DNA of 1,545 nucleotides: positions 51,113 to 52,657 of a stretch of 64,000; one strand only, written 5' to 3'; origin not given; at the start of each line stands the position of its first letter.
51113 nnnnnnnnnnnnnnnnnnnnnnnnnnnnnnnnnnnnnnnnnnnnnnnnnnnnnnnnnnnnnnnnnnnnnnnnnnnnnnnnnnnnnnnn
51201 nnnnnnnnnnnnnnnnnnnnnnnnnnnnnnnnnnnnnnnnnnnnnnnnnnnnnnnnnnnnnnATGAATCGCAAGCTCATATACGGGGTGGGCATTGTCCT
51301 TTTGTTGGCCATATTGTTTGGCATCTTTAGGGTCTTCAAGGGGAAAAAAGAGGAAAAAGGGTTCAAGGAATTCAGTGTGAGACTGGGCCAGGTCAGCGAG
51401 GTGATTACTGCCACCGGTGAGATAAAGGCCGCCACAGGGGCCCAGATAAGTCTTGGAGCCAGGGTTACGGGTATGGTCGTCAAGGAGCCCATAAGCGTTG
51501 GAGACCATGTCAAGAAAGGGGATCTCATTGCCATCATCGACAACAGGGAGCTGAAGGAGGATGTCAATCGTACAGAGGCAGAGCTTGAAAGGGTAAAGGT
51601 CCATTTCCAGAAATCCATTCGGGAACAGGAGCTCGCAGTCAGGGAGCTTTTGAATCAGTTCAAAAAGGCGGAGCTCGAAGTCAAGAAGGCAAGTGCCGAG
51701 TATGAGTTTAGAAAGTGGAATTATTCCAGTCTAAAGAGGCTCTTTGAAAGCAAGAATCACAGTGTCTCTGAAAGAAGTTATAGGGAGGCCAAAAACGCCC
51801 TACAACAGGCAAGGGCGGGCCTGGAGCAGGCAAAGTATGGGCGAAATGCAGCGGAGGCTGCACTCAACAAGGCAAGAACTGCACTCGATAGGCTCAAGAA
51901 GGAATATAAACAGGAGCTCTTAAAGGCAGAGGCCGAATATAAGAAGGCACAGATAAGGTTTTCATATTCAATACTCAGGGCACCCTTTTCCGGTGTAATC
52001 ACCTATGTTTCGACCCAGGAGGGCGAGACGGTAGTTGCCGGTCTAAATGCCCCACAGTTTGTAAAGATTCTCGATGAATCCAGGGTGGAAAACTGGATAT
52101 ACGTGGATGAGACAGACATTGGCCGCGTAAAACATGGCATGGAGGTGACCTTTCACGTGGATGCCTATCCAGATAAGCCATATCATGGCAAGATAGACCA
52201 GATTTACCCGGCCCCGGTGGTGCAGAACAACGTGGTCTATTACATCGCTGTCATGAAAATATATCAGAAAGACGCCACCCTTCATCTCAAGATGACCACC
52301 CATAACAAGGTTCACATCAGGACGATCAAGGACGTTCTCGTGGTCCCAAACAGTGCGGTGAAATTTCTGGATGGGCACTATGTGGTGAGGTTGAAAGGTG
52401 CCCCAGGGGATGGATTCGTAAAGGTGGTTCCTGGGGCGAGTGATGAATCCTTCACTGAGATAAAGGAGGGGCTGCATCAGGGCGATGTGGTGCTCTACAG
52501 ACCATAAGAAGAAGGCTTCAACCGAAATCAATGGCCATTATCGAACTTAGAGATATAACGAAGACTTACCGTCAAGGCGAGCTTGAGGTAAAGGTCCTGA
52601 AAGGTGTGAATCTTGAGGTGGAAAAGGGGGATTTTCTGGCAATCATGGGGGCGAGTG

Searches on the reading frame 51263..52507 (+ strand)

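Call 47: search_protein_families(library=pfam, proteins=[window:51263-52507:+], max_evalue=0.00001)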
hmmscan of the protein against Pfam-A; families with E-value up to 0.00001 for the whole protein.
window:51263-52507:+ (414 aa): 2 families
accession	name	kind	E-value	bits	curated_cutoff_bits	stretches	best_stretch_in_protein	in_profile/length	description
PF13437.12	HlyD_3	-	6.8e-19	69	22.2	1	238-335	2-95/106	HlyD family secretion protein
PF16576.10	HlyD_D23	-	3.3e-16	59.7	30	1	44-317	2-187/214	Barrel-sandwich domain of CusB or HlyD membrane-fusion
